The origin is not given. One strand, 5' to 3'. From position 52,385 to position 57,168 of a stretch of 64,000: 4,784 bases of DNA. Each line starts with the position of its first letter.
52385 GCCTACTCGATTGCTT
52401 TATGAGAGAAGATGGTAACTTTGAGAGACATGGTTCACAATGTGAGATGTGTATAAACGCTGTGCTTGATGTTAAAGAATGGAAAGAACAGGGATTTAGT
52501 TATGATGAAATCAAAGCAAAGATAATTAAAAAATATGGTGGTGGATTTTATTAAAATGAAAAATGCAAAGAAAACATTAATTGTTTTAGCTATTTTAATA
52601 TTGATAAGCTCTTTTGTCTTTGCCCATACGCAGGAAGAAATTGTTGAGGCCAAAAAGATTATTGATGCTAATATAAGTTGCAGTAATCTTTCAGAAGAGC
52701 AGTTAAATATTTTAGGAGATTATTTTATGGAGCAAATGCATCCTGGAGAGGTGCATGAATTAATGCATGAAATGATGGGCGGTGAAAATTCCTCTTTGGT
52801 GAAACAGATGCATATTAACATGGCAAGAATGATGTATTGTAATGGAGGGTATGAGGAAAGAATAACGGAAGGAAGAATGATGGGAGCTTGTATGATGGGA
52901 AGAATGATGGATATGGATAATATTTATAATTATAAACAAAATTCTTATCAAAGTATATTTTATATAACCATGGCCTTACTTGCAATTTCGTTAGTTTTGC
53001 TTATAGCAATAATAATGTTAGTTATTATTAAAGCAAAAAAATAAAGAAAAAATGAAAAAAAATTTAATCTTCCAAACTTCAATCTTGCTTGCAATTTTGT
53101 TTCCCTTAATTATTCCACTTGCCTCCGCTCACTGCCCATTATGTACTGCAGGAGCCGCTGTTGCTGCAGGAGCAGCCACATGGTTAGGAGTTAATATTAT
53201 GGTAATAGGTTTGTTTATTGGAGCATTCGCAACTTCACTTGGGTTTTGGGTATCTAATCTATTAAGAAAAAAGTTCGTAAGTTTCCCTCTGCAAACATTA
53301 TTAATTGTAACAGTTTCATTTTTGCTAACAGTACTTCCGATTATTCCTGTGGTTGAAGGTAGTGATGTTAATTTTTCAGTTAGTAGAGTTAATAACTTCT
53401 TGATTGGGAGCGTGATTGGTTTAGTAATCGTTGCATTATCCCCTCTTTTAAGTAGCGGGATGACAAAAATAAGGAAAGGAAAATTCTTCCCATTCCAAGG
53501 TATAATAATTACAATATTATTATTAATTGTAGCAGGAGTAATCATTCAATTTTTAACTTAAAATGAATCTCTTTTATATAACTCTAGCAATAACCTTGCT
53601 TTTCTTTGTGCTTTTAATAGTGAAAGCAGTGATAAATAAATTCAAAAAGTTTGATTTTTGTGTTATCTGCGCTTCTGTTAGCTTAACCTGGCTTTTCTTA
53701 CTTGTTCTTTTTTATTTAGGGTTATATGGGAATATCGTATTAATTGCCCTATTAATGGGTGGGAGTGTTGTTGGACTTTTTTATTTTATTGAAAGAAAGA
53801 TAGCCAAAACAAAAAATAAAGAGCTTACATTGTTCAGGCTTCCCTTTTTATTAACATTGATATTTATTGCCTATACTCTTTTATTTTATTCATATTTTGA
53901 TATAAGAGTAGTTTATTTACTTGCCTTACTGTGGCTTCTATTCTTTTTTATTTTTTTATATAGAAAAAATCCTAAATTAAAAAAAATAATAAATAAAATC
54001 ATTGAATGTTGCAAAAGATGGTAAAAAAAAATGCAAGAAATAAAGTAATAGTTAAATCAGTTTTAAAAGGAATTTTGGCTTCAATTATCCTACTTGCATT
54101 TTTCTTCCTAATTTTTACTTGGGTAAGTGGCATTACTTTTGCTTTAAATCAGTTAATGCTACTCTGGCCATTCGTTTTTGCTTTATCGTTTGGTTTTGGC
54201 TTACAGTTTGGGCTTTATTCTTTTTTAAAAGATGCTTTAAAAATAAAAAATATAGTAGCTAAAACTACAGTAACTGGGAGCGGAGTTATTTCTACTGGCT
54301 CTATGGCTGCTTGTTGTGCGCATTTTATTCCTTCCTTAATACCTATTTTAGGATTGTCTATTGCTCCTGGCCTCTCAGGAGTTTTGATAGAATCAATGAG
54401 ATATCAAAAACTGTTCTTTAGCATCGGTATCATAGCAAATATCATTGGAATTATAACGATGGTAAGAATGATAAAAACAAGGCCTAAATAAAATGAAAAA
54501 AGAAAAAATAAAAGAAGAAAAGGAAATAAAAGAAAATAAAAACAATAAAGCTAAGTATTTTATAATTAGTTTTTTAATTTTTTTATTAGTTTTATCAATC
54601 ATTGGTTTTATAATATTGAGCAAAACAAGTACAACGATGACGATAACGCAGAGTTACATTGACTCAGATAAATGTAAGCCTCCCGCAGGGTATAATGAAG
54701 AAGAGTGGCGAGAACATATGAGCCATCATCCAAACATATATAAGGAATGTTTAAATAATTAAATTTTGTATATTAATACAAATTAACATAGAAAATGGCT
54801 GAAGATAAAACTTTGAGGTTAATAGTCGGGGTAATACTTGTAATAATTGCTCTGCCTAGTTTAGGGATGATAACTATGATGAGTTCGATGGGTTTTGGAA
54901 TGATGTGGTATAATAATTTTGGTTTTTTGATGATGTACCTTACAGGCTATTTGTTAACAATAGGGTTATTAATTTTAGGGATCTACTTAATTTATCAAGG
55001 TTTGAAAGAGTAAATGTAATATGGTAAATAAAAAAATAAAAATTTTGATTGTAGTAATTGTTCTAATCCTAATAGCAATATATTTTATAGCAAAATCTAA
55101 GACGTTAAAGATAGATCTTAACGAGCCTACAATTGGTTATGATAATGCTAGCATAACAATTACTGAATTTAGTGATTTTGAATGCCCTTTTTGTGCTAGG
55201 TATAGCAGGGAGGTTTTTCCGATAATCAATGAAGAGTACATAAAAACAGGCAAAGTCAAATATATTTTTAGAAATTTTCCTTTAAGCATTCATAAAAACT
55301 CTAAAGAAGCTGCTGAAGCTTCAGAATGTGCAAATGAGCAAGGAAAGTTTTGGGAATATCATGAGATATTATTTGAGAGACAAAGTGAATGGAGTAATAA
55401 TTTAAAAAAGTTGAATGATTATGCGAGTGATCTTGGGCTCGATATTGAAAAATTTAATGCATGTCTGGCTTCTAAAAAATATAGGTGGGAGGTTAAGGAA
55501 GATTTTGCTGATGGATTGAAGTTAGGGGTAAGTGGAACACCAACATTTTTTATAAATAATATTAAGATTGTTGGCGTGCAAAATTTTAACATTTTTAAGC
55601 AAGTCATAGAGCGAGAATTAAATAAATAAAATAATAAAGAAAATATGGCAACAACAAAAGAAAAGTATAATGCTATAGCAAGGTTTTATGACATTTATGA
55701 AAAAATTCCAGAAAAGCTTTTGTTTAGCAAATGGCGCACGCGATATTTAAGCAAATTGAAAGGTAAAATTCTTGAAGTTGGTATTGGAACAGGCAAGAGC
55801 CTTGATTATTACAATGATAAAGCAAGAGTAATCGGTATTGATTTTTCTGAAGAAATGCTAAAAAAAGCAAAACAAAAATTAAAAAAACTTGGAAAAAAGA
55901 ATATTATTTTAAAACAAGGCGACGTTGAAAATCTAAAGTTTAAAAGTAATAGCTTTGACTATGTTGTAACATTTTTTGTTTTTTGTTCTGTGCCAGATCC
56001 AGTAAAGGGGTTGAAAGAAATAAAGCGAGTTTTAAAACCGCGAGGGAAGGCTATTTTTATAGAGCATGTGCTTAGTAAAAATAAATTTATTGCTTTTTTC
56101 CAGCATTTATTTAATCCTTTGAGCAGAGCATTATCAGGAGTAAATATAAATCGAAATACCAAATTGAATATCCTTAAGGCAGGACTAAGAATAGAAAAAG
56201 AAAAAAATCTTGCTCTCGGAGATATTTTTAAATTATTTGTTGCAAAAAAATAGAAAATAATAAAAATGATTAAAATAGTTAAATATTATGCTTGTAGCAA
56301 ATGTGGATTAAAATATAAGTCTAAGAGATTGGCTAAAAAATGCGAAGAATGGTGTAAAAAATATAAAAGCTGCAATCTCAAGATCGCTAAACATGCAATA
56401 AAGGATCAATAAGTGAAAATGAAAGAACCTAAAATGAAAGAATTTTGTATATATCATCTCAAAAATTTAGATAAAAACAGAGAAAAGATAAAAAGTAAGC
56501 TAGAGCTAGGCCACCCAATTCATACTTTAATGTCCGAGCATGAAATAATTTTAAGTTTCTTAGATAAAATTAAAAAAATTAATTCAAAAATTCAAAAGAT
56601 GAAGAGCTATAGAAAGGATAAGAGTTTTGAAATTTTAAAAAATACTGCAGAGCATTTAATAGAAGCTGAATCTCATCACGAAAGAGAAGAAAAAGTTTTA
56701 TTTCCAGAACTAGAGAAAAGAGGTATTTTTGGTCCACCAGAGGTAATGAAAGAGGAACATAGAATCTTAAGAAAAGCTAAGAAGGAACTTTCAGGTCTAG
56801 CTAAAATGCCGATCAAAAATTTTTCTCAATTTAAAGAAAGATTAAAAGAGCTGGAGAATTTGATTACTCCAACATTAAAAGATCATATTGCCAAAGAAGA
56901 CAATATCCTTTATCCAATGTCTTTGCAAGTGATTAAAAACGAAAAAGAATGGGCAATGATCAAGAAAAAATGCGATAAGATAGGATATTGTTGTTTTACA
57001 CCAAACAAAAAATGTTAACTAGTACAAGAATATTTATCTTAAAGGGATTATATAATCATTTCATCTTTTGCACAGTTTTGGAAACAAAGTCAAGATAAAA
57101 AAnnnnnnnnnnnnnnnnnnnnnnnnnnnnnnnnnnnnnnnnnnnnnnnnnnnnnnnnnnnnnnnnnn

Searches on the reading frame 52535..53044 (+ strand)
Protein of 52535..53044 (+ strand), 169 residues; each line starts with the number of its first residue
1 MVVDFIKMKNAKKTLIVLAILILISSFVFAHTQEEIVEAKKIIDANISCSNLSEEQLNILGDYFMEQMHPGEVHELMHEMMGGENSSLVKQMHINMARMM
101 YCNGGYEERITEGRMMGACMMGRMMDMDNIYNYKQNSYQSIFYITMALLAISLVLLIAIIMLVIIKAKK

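Call 3: search_protein_families(library=pfam, proteins=[window:52535-53044:+], max_evalue=0.1)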
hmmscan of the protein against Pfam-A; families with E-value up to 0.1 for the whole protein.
window:52535-53044:+ (169 aa): 1 family
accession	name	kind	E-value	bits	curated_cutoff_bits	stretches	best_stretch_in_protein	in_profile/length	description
PF23781.1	Phage_TAC_16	-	0.065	13.6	27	0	54-86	61-93/114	Phage tail assembly chaperone protein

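Call 6: search_protein_families(library=ncbifam, proteins=[window:52535-53044:+], max_evalue=0.1)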
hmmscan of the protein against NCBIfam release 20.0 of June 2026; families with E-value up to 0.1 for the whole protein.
window:52535-53044:+ (169 aa): 3 families
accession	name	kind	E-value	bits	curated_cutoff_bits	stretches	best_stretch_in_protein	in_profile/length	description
NF002343.0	PRK01305.1-4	equivalog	0.00017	20.9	267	1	19-136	72-185/256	arginyltransferase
NF033218.1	anchor_AmaP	equivalog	0.0041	16.9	55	0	129-161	37-70/166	alkaline shock response membrane anchor protein AmaP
NF007276.0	PRK09733.1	equivalog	0.094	12.5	189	0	10-61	3-55/183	fimbrial-like protein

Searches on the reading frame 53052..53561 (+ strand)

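Call 3: search_protein_families(library=pfam, proteins=[window:53052-53561:+], max_evalue=0.1)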
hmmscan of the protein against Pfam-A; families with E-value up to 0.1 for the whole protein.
window:53052-53561:+ (169 aa): 0 families

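Call 6: search_protein_families(library=ncbifam, proteins=[window:53052-53561:+], max_evalue=0.1)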
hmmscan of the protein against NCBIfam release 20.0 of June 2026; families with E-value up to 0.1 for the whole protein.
window:53052-53561:+ (169 aa): 2 families
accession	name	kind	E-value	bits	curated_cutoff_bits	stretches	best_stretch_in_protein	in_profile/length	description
NF050117.1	aa3_CtaC_Actin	exception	0.0083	15.4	250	1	42-101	37-98/244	aa3-type cytochrome oxidase subunit II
NF002743.0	PRK02733.1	equivalog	0.091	12.6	69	1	142-167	6-31/44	photosystem I reaction center subunit IX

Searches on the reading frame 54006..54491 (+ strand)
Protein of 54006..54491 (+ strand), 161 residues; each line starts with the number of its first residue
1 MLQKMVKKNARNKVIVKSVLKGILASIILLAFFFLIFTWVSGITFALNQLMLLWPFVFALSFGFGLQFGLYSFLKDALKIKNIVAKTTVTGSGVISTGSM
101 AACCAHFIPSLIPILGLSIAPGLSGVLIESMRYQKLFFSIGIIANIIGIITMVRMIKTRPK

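Call 3: search_protein_families(library=pfam, proteins=[window:54006-54491:+], max_evalue=0.1)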
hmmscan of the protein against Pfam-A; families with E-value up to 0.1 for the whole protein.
window:54006-54491:+ (161 aa): 0 families

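Call 6: search_protein_families(library=ncbifam, proteins=[window:54006-54491:+], max_evalue=0.1)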
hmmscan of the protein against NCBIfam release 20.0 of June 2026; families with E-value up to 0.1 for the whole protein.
window:54006-54491:+ (161 aa): 0 families

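Call 60: find_homologous_proteins(query=window:54006-54491:+, max_evalue=0.001)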
Query window:54006-54491:+ (161 aa): 1 proteins with E <= 0.001 among 221 candidates.
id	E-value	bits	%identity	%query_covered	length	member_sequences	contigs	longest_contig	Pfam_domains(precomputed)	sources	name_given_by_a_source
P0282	6.2e-91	320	100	98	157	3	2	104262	-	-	-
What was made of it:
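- Tried and rejected: The homologue search returned only the protein itself (call 60).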

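Call 76: predict_structure(protein=P0282)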
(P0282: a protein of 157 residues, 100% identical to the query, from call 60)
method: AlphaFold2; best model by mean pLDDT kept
length: 157 residues; sequences in the alignment: 1
mean_pLDDT: 70.0   pTM: 0.34
mean pLDDT of the five models: 70.0, 69.4, 66.5, 58.6, 52.0
residues with pLDDT >= 90: 22; 70-90: 59; 50-70: 65; < 50: 11
segments of 3 or more residues with pLDDT < 50: 87-89, 121-124
pLDDT, mean of each block of 10 residues (from residue 1): 69 89 95 92 81 82 78 65 51 56 54 51 51 66 76 60
secondary structure, 60 per line:
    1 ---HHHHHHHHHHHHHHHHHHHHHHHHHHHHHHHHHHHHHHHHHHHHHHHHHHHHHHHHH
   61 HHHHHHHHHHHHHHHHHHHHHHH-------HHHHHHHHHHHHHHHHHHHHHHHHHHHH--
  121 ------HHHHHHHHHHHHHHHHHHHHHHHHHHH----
elements in order: H4-83 H91-118 H127-153
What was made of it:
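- Tried and rejected: The single-sequence model was poor (pTM 0.34, call 76), so no fold search was run on it.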

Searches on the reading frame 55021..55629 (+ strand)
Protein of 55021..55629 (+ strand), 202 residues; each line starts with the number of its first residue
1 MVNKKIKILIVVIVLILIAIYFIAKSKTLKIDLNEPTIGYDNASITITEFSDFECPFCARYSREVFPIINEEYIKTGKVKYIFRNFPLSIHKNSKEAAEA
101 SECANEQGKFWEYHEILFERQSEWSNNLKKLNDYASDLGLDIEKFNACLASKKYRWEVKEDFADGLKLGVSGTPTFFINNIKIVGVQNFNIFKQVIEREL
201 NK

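Call 3: search_protein_families(library=pfam, proteins=[window:55021-55629:+], max_evalue=0.1)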
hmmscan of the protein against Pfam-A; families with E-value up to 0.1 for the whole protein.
window:55021-55629:+ (202 aa): 4 families
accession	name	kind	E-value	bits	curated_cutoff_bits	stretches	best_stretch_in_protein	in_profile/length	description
PF13462.12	Thioredoxin_4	-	8.4e-38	130.6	23.2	1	34-197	4-164/165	Thioredoxin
PF01323.26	DSBA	-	1.3e-17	64.6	25.6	1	46-196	1-190/191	DSBA-like thioredoxin domain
PF13098.12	Thioredoxin_2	-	5e-08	33.7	27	1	44-195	6-103/104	Thioredoxin-like domain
PF13743.12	Thioredoxin_5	-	0.0085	16.3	27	1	115-193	101-185/186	Thioredoxin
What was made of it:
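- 55021..55629 (+): DsbA-like thioredoxin-fold protein. PF13462 at 8e-38 and PF01323 at 1e-17 (call 3).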

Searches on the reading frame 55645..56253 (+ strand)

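Call 68: search_protein_families(library=pfam, proteins=[window:55645-56253:+], max_evalue=0.001)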
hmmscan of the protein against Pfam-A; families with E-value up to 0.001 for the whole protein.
window:55645-56253:+ (202 aa): 14 families
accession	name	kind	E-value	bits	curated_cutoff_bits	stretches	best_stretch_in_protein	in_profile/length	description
PF08241.18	Methyltransf_11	-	6.7e-26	91.2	21.2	1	43-138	1-95/95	Methyltransferase domain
PF13649.12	Methyltransf_25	-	1.9e-23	83.4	27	1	42-134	1-97/97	Methyltransferase domain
PF13847.12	Methyltransf_31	-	2.4e-23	82.9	27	1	40-142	5-113/145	Methyltransferase domain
PF01209.24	Ubie_methyltran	-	7.2e-20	71.8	20.1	1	6-145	11-158/233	ubiE/COQ5 methyltransferase family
PF08242.18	Methyltransf_12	-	1.1e-17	65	30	1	43-135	1-97/98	Methyltransferase domain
PF13489.12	Methyltransf_23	-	8.1e-15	55.4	27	1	29-141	11-119/164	Methyltransferase domain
PF01135.25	PCMT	-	2.2e-06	28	20.3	1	39-95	74-134/210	Protein-L-isoaspartate(D-aspartate) O-methyltransferase (PCMT)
PF01170.24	UPF0020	-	3.1e-05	24.2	22.3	1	57-109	74-127/197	RMKL-like, methyltransferase domain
PF07021.18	MetW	-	6.2e-05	23.1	21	1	40-130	15-102/193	Methionine biosynthesis protein MetW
PF08003.17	Methyltransf_9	-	9.7e-05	21.9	23.8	1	32-142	108-221/315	Protein of unknown function (DUF1698)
PF02390.23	Methyltransf_4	-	0.00013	22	24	1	42-134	5-99/173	Putative methyltransferase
PF20922.3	Anamorsin_N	-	0.00025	21.3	27.1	1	68-146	13-95/163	Anamorsin, N-terminal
PF05219.18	DREV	-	0.00039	20.1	26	1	38-153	94-200/265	DREV methyltransferase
PF02353.26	CMAS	-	0.00053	19.8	27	1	41-114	65-138/273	Mycolic acid cyclopropane synthetase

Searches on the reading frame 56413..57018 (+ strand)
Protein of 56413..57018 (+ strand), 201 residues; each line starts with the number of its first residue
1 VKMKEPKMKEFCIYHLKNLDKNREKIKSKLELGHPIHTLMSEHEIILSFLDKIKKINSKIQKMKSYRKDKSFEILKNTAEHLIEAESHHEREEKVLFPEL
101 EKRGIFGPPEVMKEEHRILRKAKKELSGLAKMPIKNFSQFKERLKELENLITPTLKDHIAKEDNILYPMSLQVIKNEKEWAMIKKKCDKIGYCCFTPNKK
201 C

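Call 68: search_protein_families(library=pfam, proteins=[window:56413-57018:+], max_evalue=0.001)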
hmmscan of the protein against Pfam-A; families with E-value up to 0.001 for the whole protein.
window:56413-57018:+ (201 aa): 1 family
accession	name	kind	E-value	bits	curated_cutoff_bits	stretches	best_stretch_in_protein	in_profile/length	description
PF01814.28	Hemerythrin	-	1.4e-20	74.5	25.3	1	34-169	1-126/127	Hemerythrin HHE cation binding domain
